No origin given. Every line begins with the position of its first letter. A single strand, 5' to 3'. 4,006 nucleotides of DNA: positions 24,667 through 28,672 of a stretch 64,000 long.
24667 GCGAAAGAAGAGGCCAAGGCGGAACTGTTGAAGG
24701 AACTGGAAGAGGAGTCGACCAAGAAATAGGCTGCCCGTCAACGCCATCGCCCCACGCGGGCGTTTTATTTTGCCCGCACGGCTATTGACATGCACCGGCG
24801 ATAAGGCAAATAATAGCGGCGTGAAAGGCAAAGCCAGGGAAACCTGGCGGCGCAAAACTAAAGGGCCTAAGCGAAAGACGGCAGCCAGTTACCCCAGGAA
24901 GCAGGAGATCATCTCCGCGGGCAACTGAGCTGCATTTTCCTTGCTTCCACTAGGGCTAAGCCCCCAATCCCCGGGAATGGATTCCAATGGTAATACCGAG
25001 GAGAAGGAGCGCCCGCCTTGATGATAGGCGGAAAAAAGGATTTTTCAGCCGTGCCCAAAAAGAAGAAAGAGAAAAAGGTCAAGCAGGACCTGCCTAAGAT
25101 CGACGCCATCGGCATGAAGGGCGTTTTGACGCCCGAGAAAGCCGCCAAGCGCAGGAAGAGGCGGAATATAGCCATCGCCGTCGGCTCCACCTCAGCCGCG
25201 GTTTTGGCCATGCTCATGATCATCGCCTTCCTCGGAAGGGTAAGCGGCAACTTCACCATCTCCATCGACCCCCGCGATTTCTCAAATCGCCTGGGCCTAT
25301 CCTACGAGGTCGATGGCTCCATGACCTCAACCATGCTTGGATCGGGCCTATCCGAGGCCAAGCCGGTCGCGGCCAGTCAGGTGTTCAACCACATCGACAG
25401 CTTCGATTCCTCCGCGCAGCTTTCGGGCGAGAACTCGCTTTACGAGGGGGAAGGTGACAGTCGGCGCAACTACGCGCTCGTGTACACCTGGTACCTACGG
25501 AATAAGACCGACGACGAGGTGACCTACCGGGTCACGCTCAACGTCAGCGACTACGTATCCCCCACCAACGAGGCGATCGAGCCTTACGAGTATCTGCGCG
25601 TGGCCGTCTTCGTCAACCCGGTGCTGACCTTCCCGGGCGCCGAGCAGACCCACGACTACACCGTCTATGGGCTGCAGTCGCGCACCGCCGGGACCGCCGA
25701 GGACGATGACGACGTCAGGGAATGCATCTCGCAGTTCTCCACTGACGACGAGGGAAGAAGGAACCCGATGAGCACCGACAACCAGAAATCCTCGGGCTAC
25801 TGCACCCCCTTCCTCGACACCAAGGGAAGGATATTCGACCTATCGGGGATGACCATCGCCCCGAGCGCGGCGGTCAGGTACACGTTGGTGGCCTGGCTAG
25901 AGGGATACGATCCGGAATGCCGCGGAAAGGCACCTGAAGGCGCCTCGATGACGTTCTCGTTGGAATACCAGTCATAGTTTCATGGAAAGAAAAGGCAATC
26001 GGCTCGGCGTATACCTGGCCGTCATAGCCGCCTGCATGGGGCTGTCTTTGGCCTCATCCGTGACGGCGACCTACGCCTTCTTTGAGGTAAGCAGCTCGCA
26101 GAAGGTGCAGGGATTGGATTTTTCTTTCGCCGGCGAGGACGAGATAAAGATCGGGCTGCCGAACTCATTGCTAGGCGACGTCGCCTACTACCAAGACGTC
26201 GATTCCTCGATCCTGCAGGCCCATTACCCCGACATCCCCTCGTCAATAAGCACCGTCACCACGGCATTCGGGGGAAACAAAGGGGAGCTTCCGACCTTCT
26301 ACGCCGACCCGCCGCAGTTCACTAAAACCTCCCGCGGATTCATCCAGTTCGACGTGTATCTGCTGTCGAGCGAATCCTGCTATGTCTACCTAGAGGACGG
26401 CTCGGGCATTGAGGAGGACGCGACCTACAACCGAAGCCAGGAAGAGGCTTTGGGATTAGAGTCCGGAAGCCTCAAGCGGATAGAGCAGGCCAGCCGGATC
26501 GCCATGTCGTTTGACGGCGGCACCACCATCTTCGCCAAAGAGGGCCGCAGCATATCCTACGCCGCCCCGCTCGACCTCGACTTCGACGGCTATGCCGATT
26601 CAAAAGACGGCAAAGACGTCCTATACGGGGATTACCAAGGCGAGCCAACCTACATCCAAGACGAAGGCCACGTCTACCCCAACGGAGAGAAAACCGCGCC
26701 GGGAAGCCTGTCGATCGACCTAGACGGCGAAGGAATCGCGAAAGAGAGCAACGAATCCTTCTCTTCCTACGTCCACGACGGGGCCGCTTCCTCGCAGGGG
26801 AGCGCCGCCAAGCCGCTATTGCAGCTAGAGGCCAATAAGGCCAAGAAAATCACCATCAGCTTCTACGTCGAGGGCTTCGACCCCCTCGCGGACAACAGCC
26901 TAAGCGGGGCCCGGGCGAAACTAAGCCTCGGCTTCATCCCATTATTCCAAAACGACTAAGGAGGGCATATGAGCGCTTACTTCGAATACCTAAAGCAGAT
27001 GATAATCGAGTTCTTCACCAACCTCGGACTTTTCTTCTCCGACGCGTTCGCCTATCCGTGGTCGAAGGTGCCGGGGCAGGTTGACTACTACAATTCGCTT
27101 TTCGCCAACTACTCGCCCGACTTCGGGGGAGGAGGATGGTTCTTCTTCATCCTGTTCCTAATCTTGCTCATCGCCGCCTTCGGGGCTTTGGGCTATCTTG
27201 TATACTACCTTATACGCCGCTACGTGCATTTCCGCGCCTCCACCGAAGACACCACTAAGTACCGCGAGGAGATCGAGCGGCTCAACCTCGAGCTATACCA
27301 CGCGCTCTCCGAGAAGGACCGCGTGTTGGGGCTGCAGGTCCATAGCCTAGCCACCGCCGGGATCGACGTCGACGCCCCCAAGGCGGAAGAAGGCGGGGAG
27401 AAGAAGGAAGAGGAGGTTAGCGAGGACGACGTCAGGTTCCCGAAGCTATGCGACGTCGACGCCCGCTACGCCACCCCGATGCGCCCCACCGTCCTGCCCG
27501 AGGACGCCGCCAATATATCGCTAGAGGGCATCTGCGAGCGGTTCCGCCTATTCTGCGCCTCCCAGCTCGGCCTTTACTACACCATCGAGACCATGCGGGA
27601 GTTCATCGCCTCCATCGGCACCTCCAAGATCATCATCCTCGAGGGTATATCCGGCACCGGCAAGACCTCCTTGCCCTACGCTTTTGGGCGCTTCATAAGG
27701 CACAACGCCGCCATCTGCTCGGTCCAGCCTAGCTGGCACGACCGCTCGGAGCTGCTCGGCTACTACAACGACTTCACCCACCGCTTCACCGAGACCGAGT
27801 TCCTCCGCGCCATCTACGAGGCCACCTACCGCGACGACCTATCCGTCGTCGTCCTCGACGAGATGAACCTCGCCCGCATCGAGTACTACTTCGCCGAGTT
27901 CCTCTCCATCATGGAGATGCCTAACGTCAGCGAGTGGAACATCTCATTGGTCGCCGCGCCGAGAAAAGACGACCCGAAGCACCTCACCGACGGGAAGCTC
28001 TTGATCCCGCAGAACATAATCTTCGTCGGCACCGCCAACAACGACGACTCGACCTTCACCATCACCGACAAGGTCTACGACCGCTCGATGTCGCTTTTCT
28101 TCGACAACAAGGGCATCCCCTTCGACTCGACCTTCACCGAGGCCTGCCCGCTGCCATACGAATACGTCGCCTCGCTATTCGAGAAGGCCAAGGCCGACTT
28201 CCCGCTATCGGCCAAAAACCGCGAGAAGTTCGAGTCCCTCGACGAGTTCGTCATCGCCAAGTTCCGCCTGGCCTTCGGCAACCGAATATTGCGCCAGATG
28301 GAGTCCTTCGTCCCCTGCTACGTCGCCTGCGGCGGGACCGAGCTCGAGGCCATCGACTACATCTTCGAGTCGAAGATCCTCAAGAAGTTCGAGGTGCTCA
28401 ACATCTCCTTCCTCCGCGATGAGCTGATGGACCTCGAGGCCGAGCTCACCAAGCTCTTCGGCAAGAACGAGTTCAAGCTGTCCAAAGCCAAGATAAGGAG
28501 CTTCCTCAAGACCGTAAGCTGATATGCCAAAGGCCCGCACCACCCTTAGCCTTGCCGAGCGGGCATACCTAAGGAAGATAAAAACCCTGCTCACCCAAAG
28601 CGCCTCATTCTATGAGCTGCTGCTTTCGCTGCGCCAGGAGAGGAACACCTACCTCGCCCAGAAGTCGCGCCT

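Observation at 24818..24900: Paralogous GEMM-like (c-di-GMP-I) riboswitch candidate, copy 1, ahead of the sipW-containing fibre operon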

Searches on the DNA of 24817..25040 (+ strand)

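Call 26: build_rna_model(alignment_id=A2, structure=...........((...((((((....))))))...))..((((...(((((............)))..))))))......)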
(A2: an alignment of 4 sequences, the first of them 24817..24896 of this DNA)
Model R1 built from alignment A2 (4 sequences, 80 columns); structure: as given.
model positions 75; base pairs 17; branch points 1; effective number of sequences 1.95; information 0.752 bits per position. Calibrated on 0.2 Mb of random sequence (short: E-values are rough).
structure used (alignment columns):
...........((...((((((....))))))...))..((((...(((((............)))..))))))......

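Call 27: search_with_rna_model(model_id=R1, sources=[window, L002, L003, L004, L005, L006, L007, L008, L009, L010, L011, L012, L013, L014, L015, L016, L017, L018, L019, L020, L021, L022, L023, L024, L025, L026, L027, L028, L029, L030, L031, L032, L033, L034, L035, L036, L037, L038, L039, L040, L041, L042, L043, L044, L045, L046, L047, L048, L049, L050, L051, L052, L053, L054, L055, L056, L057, L058, L059, L060, L061, L062, L063, L064, L065, L066, L067, L068, L069, L070, L071, L072, L073, L074, L075, L076, L077, L078, L079, L080, L081, L082], max_evalue=0.01, make_alignment=true)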
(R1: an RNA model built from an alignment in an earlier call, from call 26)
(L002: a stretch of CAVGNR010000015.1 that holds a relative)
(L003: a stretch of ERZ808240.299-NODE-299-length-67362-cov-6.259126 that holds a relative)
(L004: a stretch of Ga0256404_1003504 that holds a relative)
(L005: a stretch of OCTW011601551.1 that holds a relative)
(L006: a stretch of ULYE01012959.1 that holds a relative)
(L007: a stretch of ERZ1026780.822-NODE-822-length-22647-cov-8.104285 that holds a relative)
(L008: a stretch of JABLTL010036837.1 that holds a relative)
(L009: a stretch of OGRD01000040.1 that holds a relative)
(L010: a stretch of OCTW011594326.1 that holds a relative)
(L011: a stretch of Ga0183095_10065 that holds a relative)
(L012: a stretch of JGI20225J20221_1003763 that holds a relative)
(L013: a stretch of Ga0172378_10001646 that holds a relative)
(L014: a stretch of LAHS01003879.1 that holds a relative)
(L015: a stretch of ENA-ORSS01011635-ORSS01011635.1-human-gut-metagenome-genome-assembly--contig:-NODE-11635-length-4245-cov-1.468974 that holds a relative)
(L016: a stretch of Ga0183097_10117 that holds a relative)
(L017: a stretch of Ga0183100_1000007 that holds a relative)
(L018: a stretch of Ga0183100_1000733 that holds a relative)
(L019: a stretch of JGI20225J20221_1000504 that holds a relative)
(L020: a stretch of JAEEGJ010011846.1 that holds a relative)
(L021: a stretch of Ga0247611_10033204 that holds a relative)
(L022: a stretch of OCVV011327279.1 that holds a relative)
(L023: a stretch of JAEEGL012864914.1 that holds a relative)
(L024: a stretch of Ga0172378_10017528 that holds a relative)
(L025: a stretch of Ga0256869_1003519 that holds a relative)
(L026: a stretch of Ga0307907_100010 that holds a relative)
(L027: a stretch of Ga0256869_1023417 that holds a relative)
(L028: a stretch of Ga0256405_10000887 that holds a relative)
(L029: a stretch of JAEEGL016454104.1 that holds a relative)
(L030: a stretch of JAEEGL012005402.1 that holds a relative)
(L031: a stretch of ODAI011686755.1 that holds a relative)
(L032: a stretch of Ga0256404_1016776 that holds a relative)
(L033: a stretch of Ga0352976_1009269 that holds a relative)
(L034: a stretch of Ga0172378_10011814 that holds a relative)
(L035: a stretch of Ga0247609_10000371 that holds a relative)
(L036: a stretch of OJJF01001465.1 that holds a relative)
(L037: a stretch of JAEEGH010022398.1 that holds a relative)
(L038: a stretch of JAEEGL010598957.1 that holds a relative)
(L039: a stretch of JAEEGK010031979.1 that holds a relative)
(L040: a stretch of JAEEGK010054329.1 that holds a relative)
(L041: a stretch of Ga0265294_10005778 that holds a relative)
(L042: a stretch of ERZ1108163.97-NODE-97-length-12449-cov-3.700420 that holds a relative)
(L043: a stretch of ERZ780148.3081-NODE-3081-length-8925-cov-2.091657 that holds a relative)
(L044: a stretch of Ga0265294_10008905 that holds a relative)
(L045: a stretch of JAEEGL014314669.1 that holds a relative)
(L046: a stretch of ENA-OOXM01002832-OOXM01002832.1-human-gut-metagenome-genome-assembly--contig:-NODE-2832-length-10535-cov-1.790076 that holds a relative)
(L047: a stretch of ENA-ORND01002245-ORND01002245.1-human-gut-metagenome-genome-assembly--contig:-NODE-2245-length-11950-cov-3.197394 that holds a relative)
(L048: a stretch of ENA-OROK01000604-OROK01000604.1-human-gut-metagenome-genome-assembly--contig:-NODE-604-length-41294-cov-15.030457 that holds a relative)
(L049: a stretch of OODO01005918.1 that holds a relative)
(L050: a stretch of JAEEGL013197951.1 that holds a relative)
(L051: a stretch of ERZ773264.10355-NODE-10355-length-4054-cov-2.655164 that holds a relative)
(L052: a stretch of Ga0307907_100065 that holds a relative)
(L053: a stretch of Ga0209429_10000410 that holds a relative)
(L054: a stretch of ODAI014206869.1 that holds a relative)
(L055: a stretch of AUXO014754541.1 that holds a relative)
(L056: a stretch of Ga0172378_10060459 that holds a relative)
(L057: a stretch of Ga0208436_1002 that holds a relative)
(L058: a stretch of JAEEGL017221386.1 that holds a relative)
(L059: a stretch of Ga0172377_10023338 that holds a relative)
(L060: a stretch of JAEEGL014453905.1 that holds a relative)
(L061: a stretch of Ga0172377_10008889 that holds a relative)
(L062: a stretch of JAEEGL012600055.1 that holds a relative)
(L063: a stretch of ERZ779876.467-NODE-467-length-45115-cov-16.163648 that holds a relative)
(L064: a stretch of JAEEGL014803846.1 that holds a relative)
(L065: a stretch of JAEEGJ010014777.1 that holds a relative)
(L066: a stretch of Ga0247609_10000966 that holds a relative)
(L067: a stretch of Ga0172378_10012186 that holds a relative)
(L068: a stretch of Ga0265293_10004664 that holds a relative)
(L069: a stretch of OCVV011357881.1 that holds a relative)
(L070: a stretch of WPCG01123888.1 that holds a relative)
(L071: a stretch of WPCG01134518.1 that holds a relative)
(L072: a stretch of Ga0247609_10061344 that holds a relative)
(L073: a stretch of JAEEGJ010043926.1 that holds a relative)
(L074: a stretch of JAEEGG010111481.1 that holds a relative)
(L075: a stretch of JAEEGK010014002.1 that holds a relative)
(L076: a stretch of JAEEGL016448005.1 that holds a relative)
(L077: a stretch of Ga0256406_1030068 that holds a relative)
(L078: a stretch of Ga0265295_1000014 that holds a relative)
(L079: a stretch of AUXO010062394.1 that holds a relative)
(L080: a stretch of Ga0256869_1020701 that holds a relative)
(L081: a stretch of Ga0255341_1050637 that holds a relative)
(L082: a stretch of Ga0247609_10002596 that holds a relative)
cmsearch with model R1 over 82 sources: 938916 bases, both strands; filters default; matches with E-value up to 0.01: 56.
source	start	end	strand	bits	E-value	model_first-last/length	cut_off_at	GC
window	33796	33870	+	89.4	8.6e-24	1-75/75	no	0.59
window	24817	24896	+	88.9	1.2e-23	1-75/75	no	0.59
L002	100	177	+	88.6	1.5e-23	1-75/75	no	0.53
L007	99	176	+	88.6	1.5e-23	1-75/75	no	0.53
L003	7598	7675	+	86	8.9e-23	1-75/75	no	0.51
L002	16285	16359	-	85.3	1.5e-22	1-75/75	no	0.49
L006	1707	1784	+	82.1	1.3e-21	1-75/75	no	0.51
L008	2309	2386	+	82.1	1.3e-21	1-75/75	no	0.51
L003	20940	21014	-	81.9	1.5e-21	1-75/75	no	0.49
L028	2054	2128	+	81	3e-21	1-75/75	no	0.47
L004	829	910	+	79.9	6.4e-21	1-75/75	no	0.54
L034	2799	2874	+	78.6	1.5e-20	1-75/75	no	0.38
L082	4452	4527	+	78.3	1.8e-20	1-75/75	no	0.38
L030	6689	6768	+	76.2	7.9e-20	1-75/75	no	0.4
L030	16207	16282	+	76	9.1e-20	1-75/75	no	0.45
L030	6770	6857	+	75.6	1.2e-19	1-75/75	no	0.38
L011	2124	2200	-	73.7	4.6e-19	1-75/75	no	0.44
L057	2643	2717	+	73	7.3e-19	1-75/75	no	0.44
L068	2147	2223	+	72.4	1.1e-18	1-75/75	no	0.43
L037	4480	4565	+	72.1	1.4e-18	1-75/75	no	0.42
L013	7806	7882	+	71.7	1.8e-18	1-75/75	no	0.55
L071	13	90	+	71.7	1.8e-18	1-75/75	no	0.44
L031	807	895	+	71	2.9e-18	1-75/75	no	0.38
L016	7729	7807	+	70.8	3.3e-18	1-75/75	no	0.48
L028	6777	6852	+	70.8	3.4e-18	1-75/75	no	0.5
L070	3664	3741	+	70.2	5e-18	1-75/75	no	0.45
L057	8488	8571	+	70.1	5.5e-18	1-75/75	no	0.45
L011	7613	7691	+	69.9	6.4e-18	1-75/75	no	0.53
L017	7683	7761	+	69.8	6.9e-18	1-75/75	no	0.53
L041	16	101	+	68.7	1.4e-17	1-75/75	no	0.36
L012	758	836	+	68.5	1.7e-17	1-75/75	no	0.52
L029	6782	6867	+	66.7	5.8e-17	1-75/75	no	0.41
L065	4179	4254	+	65.8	1.1e-16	1-75/75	no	0.45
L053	1147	1233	+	65.1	1.8e-16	1-75/75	no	0.43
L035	3669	3748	-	64.8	2.1e-16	1-75/75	no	0.39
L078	8480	8558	+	64.7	2.4e-16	1-75/75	no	0.42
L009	7685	7760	+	64.7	2.4e-16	1-75/75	no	0.55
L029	1913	1990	+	62.6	9.8e-16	1-75/75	no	0.41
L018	1707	1785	+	62.5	1.1e-15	1-75/75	no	0.48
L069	302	382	+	62.4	1.1e-15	1-75/75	no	0.46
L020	7545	7627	+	62.1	1.4e-15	1-75/75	no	0.53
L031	730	805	+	61.1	2.8e-15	1-75/75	no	0.37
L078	4847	4926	+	61.1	2.8e-15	1-75/75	no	0.43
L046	1607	1693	+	60.6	3.9e-15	1-75/75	no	0.34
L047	5062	5148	+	60.6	3.9e-15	1-75/75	no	0.34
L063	6946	7032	+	60.6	3.9e-15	1-75/75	no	0.34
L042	1546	1629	+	60.6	4e-15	1-75/75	no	0.39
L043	1752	1835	+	60.6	4e-15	1-75/75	no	0.39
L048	6946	7032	+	60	6e-15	1-75/75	no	0.33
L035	5615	5695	+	59.8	6.7e-15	1-75/75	no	0.41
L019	7560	7639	+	55.5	1.4e-13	1-75/75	no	0.55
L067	1936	2023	+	55.2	1.7e-13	1-75/75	no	0.41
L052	1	72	+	53.8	4.5e-13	12-75/75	5'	0.49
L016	1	70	-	49.1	1.1e-11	1-63/75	3'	0.44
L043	1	62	-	39.9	6.8e-09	1-59/75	3'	0.32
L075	1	38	+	22.4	0.0013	38-75/75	5'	0.39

Alignment A3: 56 matches aligned to the model, 104 columns, each read 5' to 3' on its own strand. Consensus structure (alignment columns), stored with it:
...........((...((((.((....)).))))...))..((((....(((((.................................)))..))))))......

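Call 41: search_rna_families(source=window, start=24890, end=25040, threshold=evalue, max_evalue=10)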
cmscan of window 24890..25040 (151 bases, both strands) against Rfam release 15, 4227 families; matches with E-value up to 10: 3.
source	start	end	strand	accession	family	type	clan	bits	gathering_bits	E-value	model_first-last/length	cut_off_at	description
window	24941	24963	-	RF02448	SpR20_sRNA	Gene; sRNA;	-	11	45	5.6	1-45/45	no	Streptococcus sRNA SpR20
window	24921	24930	+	RF01122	sR39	Gene; snRNA; snoRNA; CD-box;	-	10.4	50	1.5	47-56/56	no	Small nucleolar RNA sR39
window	25014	25040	+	RF00277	SNORD49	Gene; snRNA; snoRNA; CD-box;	CL00062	8.7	37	7.2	1-25/71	3'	Small nucleolar RNA SNORD49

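Call 68: search_with_rna_model(model_id=R1, source=L066, start=1, end=10000, filters=off, max_evalue=10)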
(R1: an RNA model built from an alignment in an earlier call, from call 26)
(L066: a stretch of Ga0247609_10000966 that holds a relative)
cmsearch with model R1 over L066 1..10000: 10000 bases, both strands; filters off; matches with E-value up to 10: 13.
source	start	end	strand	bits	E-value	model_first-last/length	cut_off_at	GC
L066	7363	7466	+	7.5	0.41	1-75/75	no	0.36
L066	9652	9710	-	5.8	1.4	1-75/75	no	0.44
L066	1774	1839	+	5.6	1.5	1-75/75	no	0.36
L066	4412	4455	-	5.1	2.1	1-75/75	no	0.27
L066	4799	4871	+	4.8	2.7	1-75/75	no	0.38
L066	7938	8009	-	4.7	2.9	1-75/75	no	0.49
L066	1633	1662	+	3.9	4.9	1-75/75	no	0.33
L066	7004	7046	-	3.8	5.3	1-75/75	no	0.35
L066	8087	8104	+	3.8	5.5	17-34/75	no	0.5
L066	6305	6322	-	3.3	7.8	1-75/75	no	0.33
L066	9412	9470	+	3.2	8.2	1-75/75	no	0.37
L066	3141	3197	+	3.1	8.8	1-75/75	no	0.33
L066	3467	3481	-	3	9.4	38-69/75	no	0.4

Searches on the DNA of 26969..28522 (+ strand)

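Call 42: search_rna_families(source=L011, start=7690, end=7900, threshold=evalue, max_evalue=10)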
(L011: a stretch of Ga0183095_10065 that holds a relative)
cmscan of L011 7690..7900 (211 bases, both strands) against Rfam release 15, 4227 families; matches with E-value up to 10: 1.
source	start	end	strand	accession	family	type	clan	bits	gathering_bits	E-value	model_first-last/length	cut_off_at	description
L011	7836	7871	+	RF01782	ASpks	Gene; antisense;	-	14.4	52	2.2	1-75/75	no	ASpks TB sRNA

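Call 62: search_rna_families(sources=[L012, L031, L034, L037, L041, L042, L046, L053, L067, L069, L070, L071, L008], threshold=gathering)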
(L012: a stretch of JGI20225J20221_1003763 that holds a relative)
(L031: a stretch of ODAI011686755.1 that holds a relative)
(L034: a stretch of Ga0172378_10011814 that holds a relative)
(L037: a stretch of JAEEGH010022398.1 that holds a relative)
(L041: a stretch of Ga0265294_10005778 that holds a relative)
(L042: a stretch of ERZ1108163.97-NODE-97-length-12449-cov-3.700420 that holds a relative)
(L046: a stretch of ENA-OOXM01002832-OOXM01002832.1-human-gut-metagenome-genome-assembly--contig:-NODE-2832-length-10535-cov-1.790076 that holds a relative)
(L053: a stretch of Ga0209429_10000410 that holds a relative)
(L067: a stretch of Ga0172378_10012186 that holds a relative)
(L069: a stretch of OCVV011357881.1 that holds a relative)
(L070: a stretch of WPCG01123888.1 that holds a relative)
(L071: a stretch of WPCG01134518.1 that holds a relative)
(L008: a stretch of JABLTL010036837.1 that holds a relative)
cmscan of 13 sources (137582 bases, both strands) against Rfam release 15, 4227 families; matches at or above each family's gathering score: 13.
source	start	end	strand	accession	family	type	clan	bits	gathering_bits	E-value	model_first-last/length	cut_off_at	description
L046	1607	1693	+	RF01051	c-di-GMP-I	Cis-reg; riboswitch;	CL00126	73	35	4.5e-12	1-87/87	no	c-di-GMP-I riboswitch aptamer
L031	807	895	+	RF01051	c-di-GMP-I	Cis-reg; riboswitch;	CL00126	72.5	35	5.9e-12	1-87/87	no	c-di-GMP-I riboswitch aptamer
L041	16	101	+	RF01051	c-di-GMP-I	Cis-reg; riboswitch;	CL00126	70.3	35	2.1e-11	1-87/87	no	c-di-GMP-I riboswitch aptamer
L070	3664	3741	+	RF01051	c-di-GMP-I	Cis-reg; riboswitch;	CL00126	67.1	35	1.2e-10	1-87/87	no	c-di-GMP-I riboswitch aptamer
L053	1147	1233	+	RF01051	c-di-GMP-I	Cis-reg; riboswitch;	CL00126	66.5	35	1.7e-10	1-87/87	no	c-di-GMP-I riboswitch aptamer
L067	1936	2023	+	RF01051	c-di-GMP-I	Cis-reg; riboswitch;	CL00126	63.3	35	1.1e-09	1-87/87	no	c-di-GMP-I riboswitch aptamer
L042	1546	1629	+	RF01051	c-di-GMP-I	Cis-reg; riboswitch;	CL00126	62.8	35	1.4e-09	1-87/87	no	c-di-GMP-I riboswitch aptamer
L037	4480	4565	+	RF01051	c-di-GMP-I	Cis-reg; riboswitch;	CL00126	62.3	35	1.8e-09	1-87/87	no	c-di-GMP-I riboswitch aptamer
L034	2799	2874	+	RF01051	c-di-GMP-I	Cis-reg; riboswitch;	CL00126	60.3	35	5.6e-09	1-87/87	no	c-di-GMP-I riboswitch aptamer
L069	302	382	+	RF01051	c-di-GMP-I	Cis-reg; riboswitch;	CL00126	60.2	35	6e-09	1-87/87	no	c-di-GMP-I riboswitch aptamer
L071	14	91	+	RF03167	c-di-GMP-I-GGC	Cis-reg; riboswitch;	CL00126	59.2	59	4.4e-11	1-80/80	no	c-di-GMP-I-GGC riboswitch aptamer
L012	758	836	+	RF01051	c-di-GMP-I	Cis-reg; riboswitch;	CL00126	56.8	35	4.1e-08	1-87/87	no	c-di-GMP-I riboswitch aptamer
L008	2309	2386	+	RF01051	c-di-GMP-I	Cis-reg; riboswitch;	CL00126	52.9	35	3.6e-07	1-87/87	no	c-di-GMP-I riboswitch aptamer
